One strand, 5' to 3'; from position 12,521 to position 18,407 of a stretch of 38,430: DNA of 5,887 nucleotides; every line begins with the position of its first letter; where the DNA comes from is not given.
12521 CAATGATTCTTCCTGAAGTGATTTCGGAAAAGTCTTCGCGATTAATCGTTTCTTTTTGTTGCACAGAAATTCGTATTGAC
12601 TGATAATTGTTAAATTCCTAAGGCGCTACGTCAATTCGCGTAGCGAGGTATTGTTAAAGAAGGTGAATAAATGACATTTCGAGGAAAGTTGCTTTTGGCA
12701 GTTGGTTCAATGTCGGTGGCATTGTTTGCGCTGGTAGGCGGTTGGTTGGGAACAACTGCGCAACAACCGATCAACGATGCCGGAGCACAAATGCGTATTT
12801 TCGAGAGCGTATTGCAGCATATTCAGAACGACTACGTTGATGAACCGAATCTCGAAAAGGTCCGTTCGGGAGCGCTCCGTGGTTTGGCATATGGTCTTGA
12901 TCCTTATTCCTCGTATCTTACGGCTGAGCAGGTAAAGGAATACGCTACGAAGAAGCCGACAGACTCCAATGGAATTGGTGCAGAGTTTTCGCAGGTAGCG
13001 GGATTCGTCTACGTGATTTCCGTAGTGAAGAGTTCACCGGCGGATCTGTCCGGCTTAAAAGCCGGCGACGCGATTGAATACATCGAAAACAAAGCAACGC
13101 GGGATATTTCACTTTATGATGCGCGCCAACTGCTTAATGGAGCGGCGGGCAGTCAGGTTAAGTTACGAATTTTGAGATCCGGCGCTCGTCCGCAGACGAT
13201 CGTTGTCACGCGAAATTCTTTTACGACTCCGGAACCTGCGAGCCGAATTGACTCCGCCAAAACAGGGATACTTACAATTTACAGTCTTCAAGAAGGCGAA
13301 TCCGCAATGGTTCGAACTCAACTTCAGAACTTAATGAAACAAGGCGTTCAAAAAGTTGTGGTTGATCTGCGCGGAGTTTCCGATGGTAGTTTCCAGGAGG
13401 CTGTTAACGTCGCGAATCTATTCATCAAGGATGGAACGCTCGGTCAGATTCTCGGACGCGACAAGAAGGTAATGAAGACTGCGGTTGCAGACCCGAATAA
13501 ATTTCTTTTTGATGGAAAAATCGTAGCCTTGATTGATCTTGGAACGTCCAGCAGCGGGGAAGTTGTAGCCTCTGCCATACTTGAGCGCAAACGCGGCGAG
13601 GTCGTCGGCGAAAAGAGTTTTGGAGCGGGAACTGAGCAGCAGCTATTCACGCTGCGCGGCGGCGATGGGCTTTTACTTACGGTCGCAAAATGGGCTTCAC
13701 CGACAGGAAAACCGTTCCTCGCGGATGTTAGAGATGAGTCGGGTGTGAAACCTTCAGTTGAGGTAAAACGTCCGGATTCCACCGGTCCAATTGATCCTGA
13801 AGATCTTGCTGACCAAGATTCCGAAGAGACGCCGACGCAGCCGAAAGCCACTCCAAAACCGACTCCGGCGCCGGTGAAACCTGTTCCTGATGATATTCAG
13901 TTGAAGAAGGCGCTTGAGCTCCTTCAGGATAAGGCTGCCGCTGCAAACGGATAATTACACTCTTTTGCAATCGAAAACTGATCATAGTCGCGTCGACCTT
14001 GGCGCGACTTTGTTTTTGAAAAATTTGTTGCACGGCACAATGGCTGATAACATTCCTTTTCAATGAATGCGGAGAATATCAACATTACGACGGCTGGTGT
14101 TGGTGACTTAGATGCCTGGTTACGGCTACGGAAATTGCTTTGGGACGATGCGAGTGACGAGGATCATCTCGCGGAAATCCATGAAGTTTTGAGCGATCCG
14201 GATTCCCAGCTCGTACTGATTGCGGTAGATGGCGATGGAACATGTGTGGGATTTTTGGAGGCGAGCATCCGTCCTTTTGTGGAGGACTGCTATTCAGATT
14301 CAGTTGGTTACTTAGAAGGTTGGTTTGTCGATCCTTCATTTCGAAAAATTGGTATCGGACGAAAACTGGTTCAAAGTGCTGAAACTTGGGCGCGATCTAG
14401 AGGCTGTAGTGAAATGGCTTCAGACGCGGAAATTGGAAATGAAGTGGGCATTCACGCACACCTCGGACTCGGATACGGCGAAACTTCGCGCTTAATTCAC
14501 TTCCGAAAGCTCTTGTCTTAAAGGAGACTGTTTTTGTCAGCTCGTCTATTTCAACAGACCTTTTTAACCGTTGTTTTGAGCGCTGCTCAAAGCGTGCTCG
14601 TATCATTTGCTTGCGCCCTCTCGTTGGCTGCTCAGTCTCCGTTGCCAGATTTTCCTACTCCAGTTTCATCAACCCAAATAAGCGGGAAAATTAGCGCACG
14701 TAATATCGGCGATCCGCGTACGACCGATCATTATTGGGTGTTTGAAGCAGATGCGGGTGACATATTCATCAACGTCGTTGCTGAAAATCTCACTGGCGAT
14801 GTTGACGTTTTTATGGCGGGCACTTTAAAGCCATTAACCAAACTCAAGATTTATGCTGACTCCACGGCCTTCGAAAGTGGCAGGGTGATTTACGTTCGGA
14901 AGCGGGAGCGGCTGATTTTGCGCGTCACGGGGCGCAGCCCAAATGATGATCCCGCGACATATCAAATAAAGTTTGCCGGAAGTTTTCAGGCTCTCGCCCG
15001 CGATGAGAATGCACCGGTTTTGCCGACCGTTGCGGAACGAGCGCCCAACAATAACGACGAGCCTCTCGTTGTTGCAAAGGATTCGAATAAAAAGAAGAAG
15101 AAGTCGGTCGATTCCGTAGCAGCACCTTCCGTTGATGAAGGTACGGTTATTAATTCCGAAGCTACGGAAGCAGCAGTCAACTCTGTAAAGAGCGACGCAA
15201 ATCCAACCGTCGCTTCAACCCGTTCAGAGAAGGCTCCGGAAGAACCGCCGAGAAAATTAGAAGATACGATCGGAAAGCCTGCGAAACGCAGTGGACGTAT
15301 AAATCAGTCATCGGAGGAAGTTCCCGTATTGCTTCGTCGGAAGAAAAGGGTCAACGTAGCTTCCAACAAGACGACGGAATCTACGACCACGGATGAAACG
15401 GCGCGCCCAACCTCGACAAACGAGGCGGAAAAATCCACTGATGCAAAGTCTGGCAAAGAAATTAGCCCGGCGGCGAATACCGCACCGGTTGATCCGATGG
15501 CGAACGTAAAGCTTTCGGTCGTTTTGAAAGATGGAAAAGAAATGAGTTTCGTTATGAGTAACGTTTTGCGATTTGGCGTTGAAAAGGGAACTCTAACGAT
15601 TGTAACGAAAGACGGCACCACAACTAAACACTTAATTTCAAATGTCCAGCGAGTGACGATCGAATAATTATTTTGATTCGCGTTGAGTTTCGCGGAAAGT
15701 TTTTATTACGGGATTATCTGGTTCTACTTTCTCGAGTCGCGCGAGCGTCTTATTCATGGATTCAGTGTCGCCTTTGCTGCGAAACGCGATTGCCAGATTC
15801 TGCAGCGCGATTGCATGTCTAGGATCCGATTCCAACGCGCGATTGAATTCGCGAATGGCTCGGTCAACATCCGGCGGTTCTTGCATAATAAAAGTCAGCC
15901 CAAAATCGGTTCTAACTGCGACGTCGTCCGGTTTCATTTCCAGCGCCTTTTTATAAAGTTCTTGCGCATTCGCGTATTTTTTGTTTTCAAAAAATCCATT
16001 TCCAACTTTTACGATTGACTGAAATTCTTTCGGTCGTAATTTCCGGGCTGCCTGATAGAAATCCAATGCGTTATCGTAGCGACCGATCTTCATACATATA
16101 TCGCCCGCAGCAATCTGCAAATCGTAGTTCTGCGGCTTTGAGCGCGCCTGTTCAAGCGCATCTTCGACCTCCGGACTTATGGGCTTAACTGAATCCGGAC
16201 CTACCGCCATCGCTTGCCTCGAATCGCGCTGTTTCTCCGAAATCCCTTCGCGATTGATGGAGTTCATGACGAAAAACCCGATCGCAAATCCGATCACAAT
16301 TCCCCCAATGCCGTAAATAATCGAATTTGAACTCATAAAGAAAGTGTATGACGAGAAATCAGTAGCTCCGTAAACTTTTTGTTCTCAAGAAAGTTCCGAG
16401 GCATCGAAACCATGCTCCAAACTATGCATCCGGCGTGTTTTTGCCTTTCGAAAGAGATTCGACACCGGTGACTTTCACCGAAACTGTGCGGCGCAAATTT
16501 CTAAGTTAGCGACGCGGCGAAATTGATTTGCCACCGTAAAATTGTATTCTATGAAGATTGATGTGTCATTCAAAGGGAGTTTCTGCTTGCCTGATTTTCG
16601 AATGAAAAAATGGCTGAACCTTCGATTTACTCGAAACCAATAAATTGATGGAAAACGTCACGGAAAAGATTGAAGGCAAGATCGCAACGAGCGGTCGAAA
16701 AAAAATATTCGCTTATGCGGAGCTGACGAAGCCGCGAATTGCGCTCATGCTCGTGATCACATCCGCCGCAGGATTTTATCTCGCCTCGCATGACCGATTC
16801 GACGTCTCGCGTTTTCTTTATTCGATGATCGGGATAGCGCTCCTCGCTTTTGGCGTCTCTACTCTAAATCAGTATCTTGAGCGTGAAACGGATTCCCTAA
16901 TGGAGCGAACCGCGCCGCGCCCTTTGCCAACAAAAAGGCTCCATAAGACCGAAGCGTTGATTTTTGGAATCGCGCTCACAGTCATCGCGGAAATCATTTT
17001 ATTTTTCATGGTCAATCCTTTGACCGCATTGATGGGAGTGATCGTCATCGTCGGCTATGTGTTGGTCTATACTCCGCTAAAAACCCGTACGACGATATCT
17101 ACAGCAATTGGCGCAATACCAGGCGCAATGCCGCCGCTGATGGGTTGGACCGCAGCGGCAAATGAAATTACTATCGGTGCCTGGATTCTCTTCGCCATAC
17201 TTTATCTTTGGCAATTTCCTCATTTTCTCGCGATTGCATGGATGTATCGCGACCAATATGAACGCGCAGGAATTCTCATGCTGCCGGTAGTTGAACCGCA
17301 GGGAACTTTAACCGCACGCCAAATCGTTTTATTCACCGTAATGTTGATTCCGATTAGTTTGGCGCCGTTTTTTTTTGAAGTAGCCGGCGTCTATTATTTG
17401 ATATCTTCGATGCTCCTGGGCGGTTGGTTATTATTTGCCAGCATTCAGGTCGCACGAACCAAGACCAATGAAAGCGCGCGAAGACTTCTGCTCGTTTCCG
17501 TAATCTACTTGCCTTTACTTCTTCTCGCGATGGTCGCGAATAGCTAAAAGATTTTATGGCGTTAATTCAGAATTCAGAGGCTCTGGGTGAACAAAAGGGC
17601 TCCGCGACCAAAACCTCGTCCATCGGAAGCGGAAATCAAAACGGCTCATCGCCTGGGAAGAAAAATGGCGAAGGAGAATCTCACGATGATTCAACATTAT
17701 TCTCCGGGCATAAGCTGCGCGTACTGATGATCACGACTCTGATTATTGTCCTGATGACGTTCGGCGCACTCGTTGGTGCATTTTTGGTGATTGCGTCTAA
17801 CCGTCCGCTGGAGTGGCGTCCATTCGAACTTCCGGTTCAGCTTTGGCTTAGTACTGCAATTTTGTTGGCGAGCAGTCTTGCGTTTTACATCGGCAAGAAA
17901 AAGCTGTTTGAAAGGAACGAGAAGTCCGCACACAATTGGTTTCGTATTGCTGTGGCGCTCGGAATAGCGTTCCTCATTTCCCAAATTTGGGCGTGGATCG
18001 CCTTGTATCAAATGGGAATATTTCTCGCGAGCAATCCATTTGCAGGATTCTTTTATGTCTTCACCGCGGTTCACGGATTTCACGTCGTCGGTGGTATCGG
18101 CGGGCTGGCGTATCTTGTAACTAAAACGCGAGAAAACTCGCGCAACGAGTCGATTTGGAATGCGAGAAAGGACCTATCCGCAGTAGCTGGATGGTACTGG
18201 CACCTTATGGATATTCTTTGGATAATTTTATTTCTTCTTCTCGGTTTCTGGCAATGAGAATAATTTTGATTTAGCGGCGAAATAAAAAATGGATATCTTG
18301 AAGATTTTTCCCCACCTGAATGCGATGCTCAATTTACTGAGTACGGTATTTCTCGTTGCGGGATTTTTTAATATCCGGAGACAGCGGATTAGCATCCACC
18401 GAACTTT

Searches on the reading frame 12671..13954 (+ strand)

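Call 56: search_protein_families(library=ncbifam, proteins=[window:12671-13954:+], max_evalue=0.00001)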
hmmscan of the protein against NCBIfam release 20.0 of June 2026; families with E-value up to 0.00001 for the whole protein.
window:12671-13954:+ (427 aa): 10 families
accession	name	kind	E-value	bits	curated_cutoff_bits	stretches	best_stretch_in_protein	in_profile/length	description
TIGR00225.1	prc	subfamily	4e-59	200.3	218.6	1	60-371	9-320/335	C-terminal processing peptidase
NF052377.1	lmo1851_S41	exception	2.5e-54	184.7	725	1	42-370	49-372/468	lmo1851 family serine protease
TIGR03900.1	prc_long_Delta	hypoth_equivalog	2.3e-46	158.3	660.95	1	44-344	83-388/973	MXAN_5808 family serine peptidase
NF045589.1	Cterm_S41_CtpB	exception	2.8e-42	144.8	633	1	77-366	94-381/416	carboxyl-terminal processing protease CtpB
NF045588.1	Cterm_S41_CtpA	exception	1.5e-41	142.6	625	1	77-367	88-378/401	carboxyl-terminal processing protease CtpA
NF045591.1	Cterm_S41_CtpZ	exception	1.3e-37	129.6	525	1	77-379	88-388/403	carboxyl-terminal processing protease CtpZ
NF045590.1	Cterm_S41_CtpC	exception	3.6e-37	128.1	665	1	69-367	84-380/418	carboxyl-terminal processing protease CtpC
NF008388.1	PRK11186.1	exception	2.1e-34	118.9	825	1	61-325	207-483/663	carboxy terminal-processing peptidase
NF051464.1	tail_spec_CT441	exception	1.7e-28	99.7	700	1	60-347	207-512/645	tail-specific protease Tsp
TIGR02037.1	degP_htrA_DO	subfamily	7.8e-07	28.4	416.2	1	113-213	261-360/434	Do family serine endopeptidase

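Call 57: search_protein_families(library=pfam, proteins=[window:12671-13954:+], max_evalue=0.00001)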
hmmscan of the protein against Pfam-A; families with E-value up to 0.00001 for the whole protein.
window:12671-13954:+ (427 aa): 4 families
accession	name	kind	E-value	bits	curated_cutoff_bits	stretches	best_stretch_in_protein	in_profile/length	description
PF03572.23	Peptidase_S41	-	7.1e-31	107.5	24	1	197-365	1-165/165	Peptidase family S41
PF13180.12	PDZ_2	-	7.1e-10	39.5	27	1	101-173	2-73/80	PDZ domain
PF17820.7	PDZ_6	-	1.3e-08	34.9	27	1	115-169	2-54/54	PDZ domain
PF00595.29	PDZ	-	1e-06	29.4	23.2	1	101-167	11-80/81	PDZ domain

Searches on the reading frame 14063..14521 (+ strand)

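Call 56: search_protein_families(library=ncbifam, proteins=[window:14063-14521:+], max_evalue=0.00001)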
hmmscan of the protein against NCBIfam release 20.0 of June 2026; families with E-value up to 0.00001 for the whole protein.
window:14063-14521:+ (152 aa): 19 families
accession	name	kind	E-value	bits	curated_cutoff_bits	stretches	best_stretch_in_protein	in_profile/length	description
NF043067.1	AAC_6p_group_E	equivalog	5e-44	149.6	140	1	15-150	5-139/140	aminoglycoside 6'-N-acetyltransferase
NF000158.2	AAC_6p_Il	exception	4.4e-38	130.6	270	1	14-150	13-151/152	aminoglycoside N-acetyltransferase AAC(6')-Il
NF000224.3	AAC_6p_Acine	exception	6.2e-32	110.6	225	1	7-150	2-144/146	AAC(6')-Ighjkrstuvwx family aminoglycoside N-acetyltransferase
NF038102.1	AAC_6p_III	exception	1.8e-30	106.1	305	1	5-151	7-154/156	tobramycin N-acetyltransferase AAC(6')-III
NF000140.3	AAC_6p_Salmo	exception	2.5e-30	105.7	270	1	14-149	9-143/145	cryptic aminoglycoside N-acetyltransferase AAC(6')-Iy/Iaa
NF033130.1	AAC_6p_A48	exception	4.6e-30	104.4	300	1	12-151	6-146/147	AacA48 family aminoglycoside 6'-N-acetyltransferase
NF000021.4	AAC_6p_Serra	exception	3.6e-29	101.4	310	1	13-151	7-145/146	aminoglycoside 6'-N-acetyltransferase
NF033374.6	AAC_6p_Id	exception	4.9e-29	101.3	320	1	17-151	11-146/149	aminoglycoside N-acetyltransferase AAC(6')-Id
NF000110.2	AAC_6p_If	exception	7.6e-29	100.7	300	1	16-150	6-141/144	aminoglycoside N-acetyltransferase AAC(6')-If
NF033075.0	AAC_6p_Steno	equivalog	3e-28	98.8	290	1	8-151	4-145/148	aminoglycoside 6'-N-acetyltransferase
NF000138.1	AAC_6p_Iz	exception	1.1e-27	97.1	320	1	4-150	4-148/153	aminoglycoside N-acetyltransferase AAC(6')-Iz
NF000497.1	AAC_6p_Iak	exception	1.1e-24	87.2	325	1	7-150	7-148/153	aminoglycoside N-acetyltransferase AAC(6')-Iak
NF033076.0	AAC_6p_Yersi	exception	5.2e-24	85.2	290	1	15-149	8-140/140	aminoglycoside 6'-N-acetyltransferase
NF000123.2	AAC_6p_A34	exception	6e-19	68.4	300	1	8-123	5-119/146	aminoglycoside 6'-N-acetyltransferase AacA34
NF000050.2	AAC_6p_A29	exception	7.8e-19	67.7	250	1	15-122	10-116/131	aminoglycoside 6'-N-acetyltransferase AAC(6')-29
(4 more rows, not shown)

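Call 57: search_protein_families(library=pfam, proteins=[window:14063-14521:+], max_evalue=0.00001)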
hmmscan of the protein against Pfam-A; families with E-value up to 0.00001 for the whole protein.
window:14063-14521:+ (152 aa): 2 families
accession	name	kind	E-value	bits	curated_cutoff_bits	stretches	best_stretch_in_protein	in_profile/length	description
PF00583.31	Acetyltransf_1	-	6e-18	65.6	20.7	1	19-137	1-115/116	Acetyltransferase (GNAT) family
PF13508.13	Acetyltransf_7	-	5e-08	33.7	27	1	50-118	4-65/84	Acetyltransferase (GNAT) domain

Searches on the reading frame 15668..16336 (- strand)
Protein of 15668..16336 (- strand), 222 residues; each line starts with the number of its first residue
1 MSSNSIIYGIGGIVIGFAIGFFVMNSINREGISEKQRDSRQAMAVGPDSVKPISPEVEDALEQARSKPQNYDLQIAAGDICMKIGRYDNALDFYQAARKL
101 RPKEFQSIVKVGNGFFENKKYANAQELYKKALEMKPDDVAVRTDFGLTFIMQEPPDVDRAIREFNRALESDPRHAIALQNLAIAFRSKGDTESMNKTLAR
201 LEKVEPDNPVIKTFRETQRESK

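Call 7: search_protein_families(library=pfam, proteins=[window:15668-16336:-])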
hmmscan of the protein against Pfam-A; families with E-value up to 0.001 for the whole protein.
window:15668-16336:- (222 aa): 17 families
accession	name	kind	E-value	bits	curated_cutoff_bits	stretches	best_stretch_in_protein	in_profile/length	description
PF14559.12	TPR_19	-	1.9e-16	60.5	25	2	116-145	2-31/68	Tetratricopeptide repeat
PF07719.23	TPR_2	-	1e-14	53.8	27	1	75-103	5-33/34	Tetratricopeptide repeat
PF13432.12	TPR_16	-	1.2e-14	54.8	32.7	2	58-103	21-63/65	Tetratricopeptide repeat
PF13414.12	TPR_11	-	2.1e-14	53.4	26.8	1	112-149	1-38/42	TPR repeat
PF00515.34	TPR_1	-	4.5e-14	52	27.8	2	78-103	8-33/34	Tetratricopeptide repeat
PF13428.12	TPR_14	-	2.4e-13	49.7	23.5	0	73-104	3-34/44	Tetratricopeptide repeat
PF13181.12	TPR_8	-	7e-12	45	25.7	0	117-138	13-34/34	Tetratricopeptide repeat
PF13424.12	TPR_12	-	3.1e-09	37.4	30.1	1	77-135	9-75/77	Tetratricopeptide repeat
PF13431.12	TPR_17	-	4.5e-09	36.3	24.4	0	164-192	2-30/34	Tetratricopeptide repeat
PF13176.12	TPR_7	-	2.3e-08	33.9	27.9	0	76-97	4-27/36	Tetratricopeptide repeat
PF23914.1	TPR_CcmH_CycH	-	4.6e-07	30.2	42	1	117-204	62-150/158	Cytochrome c-type biogenesis protein H TPR domain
PF14561.12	TPR_20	-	1.9e-05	25.3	25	0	54-92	5-43/90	Tetratricopeptide repeat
PF13174.12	TPR_6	-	2.1e-05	25.3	26.3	0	177-207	2-32/33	Tetratricopeptide repeat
PF04733.20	Coatomer_E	-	2.2e-05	24.5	21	0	159-219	219-280/290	Coatomer epsilon subunit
PF25064.1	ARM_TT21_5th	-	3.2e-05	24.7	27.8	0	155-205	15-65/117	TT21 fifth ARM repeats domain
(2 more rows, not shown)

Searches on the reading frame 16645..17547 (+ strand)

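Call 7: search_protein_families(library=pfam, proteins=[window:16645-17547:+])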
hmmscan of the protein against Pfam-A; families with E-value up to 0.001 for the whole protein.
window:16645-17547:+ (300 aa): 1 family
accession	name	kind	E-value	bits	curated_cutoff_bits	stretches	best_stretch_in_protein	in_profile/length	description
PF01040.23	UbiA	-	1.9e-57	194.8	34.2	1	36-281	1-244/250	UbiA prenyltransferase family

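Call 56: search_protein_families(library=ncbifam, proteins=[window:16645-17547:+], max_evalue=0.00001)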
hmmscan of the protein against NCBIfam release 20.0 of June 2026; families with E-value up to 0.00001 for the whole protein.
window:16645-17547:+ (300 aa): 12 families
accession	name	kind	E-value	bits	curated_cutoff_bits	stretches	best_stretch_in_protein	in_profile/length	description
TIGR01473.1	cyoE_ctaB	equivalog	7.2e-88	295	210.3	1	23-298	2-279/281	heme o synthase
NF003349.0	PRK04375.1-2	equivalog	6.2e-75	252.3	246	1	10-298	14-308/318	heme o synthase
NF003348.0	PRK04375.1-1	equivalog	7.9e-61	206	285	1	23-298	5-281/292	heme o synthase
TIGR01474.1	ubiA_proteo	equivalog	5.6e-15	55.6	275.45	1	26-280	9-261/282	4-hydroxybenzoate octaprenyltransferase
NF009523.0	PRK12884.1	equivalog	3.6e-14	52.6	269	1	19-298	2-275/279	prenyltransferase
NF009524.0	PRK12886.1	equivalog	3.5e-10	39.7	387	1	20-277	7-260/291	prenyltransferase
NF009521.0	PRK12882.1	equivalog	8.9e-08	31.7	296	1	20-284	4-264/280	geranylgeranylglycerol-phosphate geranylgeranyltransferase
TIGR01475.1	ubiA_other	subfamily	2.2e-07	30.6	180.8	1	21-297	2-276/282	UbiA-like polyprenyltransferase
NF041586.1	MqnP_DT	exception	3.6e-07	30.2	430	1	27-266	6-242/277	menaquinone biosynthesis prenyltransferase MqnP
NF009522.0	PRK12883.1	equivalog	7.9e-07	28.8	353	1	23-288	5-264/279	geranylgeranylglycerol-phosphate geranylgeranyltransferase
NF041585.1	MqnP_Cj_Hp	exception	2.4e-06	27.2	375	1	67-189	53-172/281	menaquinone biosynthesis prenyltransferase MqnP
NF009526.0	PRK12888.1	equivalog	7.3e-06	25.6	364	1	66-267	61-261/301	4-hydroxybenzoate octaprenyltransferase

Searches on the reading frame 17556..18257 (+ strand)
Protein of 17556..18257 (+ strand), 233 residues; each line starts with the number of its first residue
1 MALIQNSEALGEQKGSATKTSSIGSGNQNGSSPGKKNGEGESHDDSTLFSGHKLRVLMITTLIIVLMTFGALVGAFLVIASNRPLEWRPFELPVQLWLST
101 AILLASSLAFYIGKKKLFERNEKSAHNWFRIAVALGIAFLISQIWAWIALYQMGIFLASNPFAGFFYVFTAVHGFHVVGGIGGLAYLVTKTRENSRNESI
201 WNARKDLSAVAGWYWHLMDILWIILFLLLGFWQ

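Call 7: search_protein_families(library=pfam, proteins=[window:17556-18257:+])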
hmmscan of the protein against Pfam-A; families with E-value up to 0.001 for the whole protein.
window:17556-18257:+ (233 aa): 1 family
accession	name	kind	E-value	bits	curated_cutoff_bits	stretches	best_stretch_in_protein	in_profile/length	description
PF00510.24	COX3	-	2e-12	47.9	23.8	1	88-232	122-256/258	Cytochrome c oxidase subunit III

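Call 56: search_protein_families(library=ncbifam, proteins=[window:17556-18257:+], max_evalue=0.00001)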
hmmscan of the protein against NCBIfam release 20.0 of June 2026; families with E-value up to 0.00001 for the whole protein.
window:17556-18257:+ (233 aa): 4 families
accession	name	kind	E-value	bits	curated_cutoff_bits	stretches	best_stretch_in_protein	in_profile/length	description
NF050119.1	aa3_CtaE_Actin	exception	1.8e-23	83.8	190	1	59-229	16-186/190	aa3-type cytochrome oxidase subunit III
TIGR02842.1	CyoC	equivalog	9.2e-15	55.4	223.75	1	67-227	14-172/180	cytochrome o ubiquinol oxidase subunit III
TIGR02897.1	QoxC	equivalog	4.7e-13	49.7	239.9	1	65-227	21-182/190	cytochrome aa3 quinol oxidase subunit III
NF007944.0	PRK10663.1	equivalog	5.6e-11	42.6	340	1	76-227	49-196/204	cytochrome o ubiquinol oxidase subunit III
